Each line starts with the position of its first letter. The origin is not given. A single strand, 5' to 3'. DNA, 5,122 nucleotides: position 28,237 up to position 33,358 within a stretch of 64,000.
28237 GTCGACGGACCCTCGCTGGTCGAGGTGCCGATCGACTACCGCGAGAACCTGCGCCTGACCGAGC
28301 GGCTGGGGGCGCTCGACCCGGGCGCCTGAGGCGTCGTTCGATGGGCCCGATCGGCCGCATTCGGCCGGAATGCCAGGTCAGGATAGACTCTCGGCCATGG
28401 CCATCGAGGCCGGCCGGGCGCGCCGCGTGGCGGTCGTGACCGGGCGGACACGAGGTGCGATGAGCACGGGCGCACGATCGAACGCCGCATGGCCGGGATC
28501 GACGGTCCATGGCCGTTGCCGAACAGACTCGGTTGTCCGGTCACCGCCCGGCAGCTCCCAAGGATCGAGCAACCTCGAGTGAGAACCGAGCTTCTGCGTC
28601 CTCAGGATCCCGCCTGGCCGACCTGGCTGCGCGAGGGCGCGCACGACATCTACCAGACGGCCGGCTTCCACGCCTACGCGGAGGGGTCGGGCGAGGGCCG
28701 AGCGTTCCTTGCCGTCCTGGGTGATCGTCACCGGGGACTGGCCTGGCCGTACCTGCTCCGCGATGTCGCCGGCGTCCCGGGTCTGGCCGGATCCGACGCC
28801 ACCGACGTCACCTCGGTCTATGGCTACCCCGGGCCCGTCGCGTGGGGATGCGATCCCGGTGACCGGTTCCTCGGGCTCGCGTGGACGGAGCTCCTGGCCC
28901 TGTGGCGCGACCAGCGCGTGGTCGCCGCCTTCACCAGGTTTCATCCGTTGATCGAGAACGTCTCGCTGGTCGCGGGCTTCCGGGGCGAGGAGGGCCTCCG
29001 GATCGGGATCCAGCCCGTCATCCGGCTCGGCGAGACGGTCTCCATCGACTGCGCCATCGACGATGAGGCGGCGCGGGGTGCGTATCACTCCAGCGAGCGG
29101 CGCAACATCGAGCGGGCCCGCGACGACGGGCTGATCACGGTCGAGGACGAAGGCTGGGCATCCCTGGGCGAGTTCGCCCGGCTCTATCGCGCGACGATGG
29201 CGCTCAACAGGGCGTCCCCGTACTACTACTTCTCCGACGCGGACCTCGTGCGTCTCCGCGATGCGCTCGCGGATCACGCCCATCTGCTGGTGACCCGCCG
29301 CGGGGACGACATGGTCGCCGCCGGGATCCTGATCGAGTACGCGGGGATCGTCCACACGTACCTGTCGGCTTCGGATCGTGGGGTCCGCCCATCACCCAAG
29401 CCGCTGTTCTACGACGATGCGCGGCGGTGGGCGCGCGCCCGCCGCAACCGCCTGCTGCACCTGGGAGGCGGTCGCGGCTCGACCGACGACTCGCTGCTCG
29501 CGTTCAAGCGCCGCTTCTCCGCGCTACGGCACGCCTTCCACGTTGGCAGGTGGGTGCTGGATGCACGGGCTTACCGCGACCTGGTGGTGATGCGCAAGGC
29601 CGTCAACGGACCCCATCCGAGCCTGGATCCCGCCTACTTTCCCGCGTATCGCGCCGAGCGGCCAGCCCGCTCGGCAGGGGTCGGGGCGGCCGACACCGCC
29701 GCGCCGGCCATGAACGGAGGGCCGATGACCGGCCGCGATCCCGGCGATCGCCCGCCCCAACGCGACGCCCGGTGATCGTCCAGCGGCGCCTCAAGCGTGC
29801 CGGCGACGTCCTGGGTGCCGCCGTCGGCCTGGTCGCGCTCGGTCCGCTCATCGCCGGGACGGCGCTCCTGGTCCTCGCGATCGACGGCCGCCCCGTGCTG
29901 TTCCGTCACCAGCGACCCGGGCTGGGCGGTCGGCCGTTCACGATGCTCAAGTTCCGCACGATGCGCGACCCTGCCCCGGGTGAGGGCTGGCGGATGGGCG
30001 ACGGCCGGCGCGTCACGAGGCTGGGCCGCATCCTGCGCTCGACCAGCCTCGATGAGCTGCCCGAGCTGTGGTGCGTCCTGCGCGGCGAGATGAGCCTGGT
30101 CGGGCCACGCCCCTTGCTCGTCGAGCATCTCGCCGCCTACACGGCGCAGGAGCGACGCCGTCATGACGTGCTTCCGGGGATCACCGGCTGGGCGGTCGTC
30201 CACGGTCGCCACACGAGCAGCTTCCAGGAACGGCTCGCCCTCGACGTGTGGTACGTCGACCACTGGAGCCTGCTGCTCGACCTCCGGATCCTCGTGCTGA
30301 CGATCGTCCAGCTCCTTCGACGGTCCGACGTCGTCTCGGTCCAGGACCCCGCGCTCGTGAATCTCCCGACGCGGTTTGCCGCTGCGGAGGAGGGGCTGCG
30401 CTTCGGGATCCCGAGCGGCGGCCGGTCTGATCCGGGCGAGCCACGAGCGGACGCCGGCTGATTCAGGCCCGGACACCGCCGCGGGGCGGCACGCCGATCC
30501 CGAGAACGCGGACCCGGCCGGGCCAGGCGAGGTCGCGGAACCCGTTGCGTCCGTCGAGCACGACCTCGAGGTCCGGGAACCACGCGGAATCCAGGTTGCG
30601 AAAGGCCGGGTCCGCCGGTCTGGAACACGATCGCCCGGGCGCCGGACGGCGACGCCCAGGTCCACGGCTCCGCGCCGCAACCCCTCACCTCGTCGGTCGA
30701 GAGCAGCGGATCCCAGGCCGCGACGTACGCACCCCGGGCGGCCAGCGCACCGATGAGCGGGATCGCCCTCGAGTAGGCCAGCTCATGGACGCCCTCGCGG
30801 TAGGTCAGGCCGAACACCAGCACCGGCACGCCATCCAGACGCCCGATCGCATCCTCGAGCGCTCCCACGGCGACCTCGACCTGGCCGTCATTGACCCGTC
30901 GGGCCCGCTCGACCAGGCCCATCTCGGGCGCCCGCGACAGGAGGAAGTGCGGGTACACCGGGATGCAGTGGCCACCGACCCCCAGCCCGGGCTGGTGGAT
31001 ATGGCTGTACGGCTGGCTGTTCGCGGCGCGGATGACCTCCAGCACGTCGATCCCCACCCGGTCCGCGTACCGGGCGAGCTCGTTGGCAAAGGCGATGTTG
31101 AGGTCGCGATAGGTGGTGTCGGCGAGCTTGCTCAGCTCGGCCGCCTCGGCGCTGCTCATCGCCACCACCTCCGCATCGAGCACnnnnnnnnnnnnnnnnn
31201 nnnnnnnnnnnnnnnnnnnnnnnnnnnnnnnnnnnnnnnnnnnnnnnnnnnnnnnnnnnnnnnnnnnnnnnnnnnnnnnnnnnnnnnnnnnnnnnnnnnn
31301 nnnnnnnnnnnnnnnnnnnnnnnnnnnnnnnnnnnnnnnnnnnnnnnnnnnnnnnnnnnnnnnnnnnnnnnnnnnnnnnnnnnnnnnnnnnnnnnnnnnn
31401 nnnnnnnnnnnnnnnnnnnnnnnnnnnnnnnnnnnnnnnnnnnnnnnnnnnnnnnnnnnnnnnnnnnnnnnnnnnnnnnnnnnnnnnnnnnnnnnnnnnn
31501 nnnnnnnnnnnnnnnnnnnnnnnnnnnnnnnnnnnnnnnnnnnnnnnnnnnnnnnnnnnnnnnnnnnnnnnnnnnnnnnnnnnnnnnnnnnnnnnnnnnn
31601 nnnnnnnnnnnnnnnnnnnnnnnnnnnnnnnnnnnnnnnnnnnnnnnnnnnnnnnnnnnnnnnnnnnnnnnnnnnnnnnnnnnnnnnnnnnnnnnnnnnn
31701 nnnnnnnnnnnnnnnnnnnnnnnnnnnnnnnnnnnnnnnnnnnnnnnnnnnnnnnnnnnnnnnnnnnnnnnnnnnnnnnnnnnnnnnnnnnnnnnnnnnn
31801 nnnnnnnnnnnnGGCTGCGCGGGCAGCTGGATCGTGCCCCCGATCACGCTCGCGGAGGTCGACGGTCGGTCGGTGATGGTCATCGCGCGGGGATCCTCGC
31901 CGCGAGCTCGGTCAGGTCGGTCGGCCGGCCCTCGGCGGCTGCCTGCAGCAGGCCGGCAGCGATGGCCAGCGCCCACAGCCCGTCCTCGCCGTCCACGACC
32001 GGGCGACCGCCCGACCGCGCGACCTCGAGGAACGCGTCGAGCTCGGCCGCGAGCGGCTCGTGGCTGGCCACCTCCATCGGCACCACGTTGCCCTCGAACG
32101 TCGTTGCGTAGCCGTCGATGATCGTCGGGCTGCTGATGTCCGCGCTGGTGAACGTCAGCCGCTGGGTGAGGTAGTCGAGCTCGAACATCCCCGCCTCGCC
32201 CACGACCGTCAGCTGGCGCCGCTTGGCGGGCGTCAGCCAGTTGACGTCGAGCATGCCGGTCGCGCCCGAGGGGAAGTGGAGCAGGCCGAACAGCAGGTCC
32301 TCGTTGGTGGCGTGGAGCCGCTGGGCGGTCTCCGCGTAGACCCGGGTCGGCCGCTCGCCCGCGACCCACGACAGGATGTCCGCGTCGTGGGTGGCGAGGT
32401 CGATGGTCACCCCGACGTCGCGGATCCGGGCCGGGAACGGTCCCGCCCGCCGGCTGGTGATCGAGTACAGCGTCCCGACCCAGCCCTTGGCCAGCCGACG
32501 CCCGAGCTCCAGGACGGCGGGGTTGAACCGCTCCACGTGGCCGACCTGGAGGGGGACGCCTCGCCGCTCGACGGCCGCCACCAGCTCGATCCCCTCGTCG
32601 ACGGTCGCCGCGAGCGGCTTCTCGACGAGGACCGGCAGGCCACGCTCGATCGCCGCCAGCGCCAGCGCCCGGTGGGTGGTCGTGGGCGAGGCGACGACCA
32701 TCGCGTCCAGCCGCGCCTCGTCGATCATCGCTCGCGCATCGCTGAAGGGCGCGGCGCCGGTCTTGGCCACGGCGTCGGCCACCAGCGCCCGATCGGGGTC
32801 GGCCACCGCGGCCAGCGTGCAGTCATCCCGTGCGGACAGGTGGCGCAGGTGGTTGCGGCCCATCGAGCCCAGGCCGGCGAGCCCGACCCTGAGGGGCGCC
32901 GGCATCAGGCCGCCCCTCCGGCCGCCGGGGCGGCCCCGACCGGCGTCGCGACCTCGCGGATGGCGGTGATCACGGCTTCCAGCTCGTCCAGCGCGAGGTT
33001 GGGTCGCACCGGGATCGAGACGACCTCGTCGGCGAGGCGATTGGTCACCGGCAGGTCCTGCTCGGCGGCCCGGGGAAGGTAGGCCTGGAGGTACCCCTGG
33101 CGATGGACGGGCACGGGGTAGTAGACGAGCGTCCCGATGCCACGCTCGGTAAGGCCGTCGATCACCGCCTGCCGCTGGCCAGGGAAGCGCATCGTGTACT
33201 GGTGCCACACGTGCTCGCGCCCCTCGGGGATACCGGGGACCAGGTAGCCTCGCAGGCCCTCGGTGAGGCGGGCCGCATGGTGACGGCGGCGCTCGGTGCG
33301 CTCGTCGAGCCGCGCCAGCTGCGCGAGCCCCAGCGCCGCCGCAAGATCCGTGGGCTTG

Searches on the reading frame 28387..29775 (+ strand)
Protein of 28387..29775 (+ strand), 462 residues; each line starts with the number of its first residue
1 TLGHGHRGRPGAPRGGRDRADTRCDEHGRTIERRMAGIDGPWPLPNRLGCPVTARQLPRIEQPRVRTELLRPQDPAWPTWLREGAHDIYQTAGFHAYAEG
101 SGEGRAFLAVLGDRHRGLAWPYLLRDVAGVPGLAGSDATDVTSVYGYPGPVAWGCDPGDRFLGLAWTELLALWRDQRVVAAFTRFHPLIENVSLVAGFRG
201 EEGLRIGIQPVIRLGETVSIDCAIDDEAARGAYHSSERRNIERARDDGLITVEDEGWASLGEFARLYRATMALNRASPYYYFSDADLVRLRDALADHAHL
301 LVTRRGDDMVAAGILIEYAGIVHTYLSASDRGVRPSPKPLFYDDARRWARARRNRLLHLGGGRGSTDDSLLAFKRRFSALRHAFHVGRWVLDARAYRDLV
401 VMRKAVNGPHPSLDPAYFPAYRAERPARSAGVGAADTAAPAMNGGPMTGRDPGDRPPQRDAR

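Call 7: search_protein_families(library=pfam, proteins=[window:28387-29775:+], max_evalue=0.01)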
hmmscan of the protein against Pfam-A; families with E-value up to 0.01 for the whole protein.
window:28387-29775:+ (462 aa): 1 family
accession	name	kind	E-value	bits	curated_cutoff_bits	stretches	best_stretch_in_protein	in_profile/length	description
PF13480.13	Acetyltransf_6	-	0.00028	21.5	22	1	238-362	8-137/143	Acetyltransferase (GNAT) domain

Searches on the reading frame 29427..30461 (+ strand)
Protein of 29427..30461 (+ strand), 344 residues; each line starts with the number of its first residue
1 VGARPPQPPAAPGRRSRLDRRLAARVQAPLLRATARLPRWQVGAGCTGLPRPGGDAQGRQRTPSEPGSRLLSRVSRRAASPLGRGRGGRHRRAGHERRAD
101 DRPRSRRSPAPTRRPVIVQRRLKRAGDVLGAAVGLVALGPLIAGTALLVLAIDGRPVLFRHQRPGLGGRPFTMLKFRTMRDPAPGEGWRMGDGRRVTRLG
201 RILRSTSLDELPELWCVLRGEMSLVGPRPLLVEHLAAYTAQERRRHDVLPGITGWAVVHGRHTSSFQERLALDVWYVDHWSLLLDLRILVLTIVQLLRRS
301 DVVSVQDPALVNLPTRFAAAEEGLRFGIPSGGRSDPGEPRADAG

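Call 65: search_protein_families(library=pfam, proteins=[window:29427-30461:+], max_evalue=0.001)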
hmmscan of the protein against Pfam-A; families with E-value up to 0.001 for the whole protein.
window:29427-30461:+ (344 aa): 1 family
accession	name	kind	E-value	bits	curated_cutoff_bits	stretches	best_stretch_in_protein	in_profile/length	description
PF02397.22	Bac_transf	-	2.2e-59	200.5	27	1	123-297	1-178/179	Bacterial sugar transferase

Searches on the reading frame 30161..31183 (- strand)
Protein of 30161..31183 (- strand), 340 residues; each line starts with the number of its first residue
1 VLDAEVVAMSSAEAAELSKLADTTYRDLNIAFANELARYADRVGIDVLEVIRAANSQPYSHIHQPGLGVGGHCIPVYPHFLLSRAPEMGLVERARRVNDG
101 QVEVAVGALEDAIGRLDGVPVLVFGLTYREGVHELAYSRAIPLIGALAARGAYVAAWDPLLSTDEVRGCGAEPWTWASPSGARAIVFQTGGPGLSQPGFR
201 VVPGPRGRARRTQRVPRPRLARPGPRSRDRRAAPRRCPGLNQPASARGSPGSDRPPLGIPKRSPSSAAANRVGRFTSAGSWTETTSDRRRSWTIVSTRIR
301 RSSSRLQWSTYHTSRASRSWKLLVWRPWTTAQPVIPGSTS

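Call 65: search_protein_families(library=pfam, proteins=[window:30161-31183:-], max_evalue=0.001)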
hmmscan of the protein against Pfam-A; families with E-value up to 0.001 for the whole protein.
window:30161-31183:- (340 aa): 2 families
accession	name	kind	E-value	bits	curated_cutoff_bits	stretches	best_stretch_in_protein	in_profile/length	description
PF00984.24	UDPG_MGDP_dh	-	3.8e-25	88.3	25.4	1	13-98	1-92/94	UDP-glucose/GDP-mannose dehydrogenase family, central domain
PF03720.21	UDPG_MGDP_dh_C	-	1.1e-05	26.1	30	1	122-168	1-47/103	UDP-glucose/GDP-mannose dehydrogenase family, UDP binding domain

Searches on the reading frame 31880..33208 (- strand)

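Call 65: search_protein_families(library=pfam, proteins=[window:31880-33208:-], max_evalue=0.001)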
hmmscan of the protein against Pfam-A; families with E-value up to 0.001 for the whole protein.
window:31880-33208:- (442 aa): 3 families
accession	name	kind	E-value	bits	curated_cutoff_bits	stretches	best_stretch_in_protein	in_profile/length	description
PF01408.29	GFO_IDH_MocA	-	1.8e-26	93.6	24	1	106-224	1-120/120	Oxidoreductase family, NAD-binding Rossmann fold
PF22725.1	GFO_IDH_MocA_C3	-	3.8e-19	69.3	27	1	234-343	3-124/124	GFO/IDH/MocA C-terminal domain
PF02894.22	GFO_IDH_MocA_C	-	1.2e-14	55.1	22.9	1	265-431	40-217/218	Oxidoreductase family, C-terminal alpha/beta domain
